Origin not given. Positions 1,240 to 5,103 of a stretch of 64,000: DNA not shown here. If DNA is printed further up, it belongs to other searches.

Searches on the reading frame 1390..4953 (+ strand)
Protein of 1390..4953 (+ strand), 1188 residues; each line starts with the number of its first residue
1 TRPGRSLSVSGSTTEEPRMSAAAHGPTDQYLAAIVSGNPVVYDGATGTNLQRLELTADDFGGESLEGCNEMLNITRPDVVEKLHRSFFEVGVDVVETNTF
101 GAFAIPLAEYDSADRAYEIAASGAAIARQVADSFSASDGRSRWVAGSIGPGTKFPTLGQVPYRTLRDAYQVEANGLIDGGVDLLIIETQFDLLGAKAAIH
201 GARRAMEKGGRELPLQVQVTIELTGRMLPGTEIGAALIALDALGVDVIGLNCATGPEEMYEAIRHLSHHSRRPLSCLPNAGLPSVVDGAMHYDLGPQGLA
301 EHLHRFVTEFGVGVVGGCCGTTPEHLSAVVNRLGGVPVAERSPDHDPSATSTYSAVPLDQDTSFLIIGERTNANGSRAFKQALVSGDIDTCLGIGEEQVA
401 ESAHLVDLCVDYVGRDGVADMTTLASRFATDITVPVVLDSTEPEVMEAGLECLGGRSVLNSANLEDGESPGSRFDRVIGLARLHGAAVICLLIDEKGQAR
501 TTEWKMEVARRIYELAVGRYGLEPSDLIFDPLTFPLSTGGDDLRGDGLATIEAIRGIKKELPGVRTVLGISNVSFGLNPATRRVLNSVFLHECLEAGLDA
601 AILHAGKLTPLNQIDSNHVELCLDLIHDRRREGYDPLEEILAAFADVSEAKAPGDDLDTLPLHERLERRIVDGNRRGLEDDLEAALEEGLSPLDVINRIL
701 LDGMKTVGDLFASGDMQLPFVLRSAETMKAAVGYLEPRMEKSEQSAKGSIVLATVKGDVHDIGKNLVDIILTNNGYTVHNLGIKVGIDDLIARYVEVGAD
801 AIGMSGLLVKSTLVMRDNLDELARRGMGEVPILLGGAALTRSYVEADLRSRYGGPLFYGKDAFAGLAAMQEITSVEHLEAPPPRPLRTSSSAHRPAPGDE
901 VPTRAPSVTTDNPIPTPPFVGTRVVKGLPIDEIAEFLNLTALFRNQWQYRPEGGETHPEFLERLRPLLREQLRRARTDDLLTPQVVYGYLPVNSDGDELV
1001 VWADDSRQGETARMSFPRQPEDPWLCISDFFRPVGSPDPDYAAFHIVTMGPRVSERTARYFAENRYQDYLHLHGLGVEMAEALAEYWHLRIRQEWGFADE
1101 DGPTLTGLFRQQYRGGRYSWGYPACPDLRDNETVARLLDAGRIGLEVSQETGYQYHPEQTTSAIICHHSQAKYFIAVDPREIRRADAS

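Call 52: search_protein_families(library=pfam, proteins=[window:1390-4953:+], max_evalue=0.001)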
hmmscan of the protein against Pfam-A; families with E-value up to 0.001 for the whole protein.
window:1390-4953:+ (1188 aa): 5 families
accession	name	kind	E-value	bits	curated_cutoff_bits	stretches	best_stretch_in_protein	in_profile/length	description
PF02574.22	S-methyl_trans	-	3.3e-75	254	22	1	40-332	1-282/283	Homocysteine S-methyltransferase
PF00809.28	Pterin_bind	-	1.7e-36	126.6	25.5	1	368-604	1-244/244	Pterin binding enzyme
PF02965.22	Met_synt_B12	-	7.3e-36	124.4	25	1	970-1174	46-255/273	Vitamin B12 dependent methionine synthase, activation domain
PF02607.22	B12-binding_2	-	4.9e-24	84.8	23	1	663-736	2-74/74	B12 binding domain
PF02310.24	B12-binding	-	5.4e-17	62.2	32.1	1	749-846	2-101/121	B12 binding domain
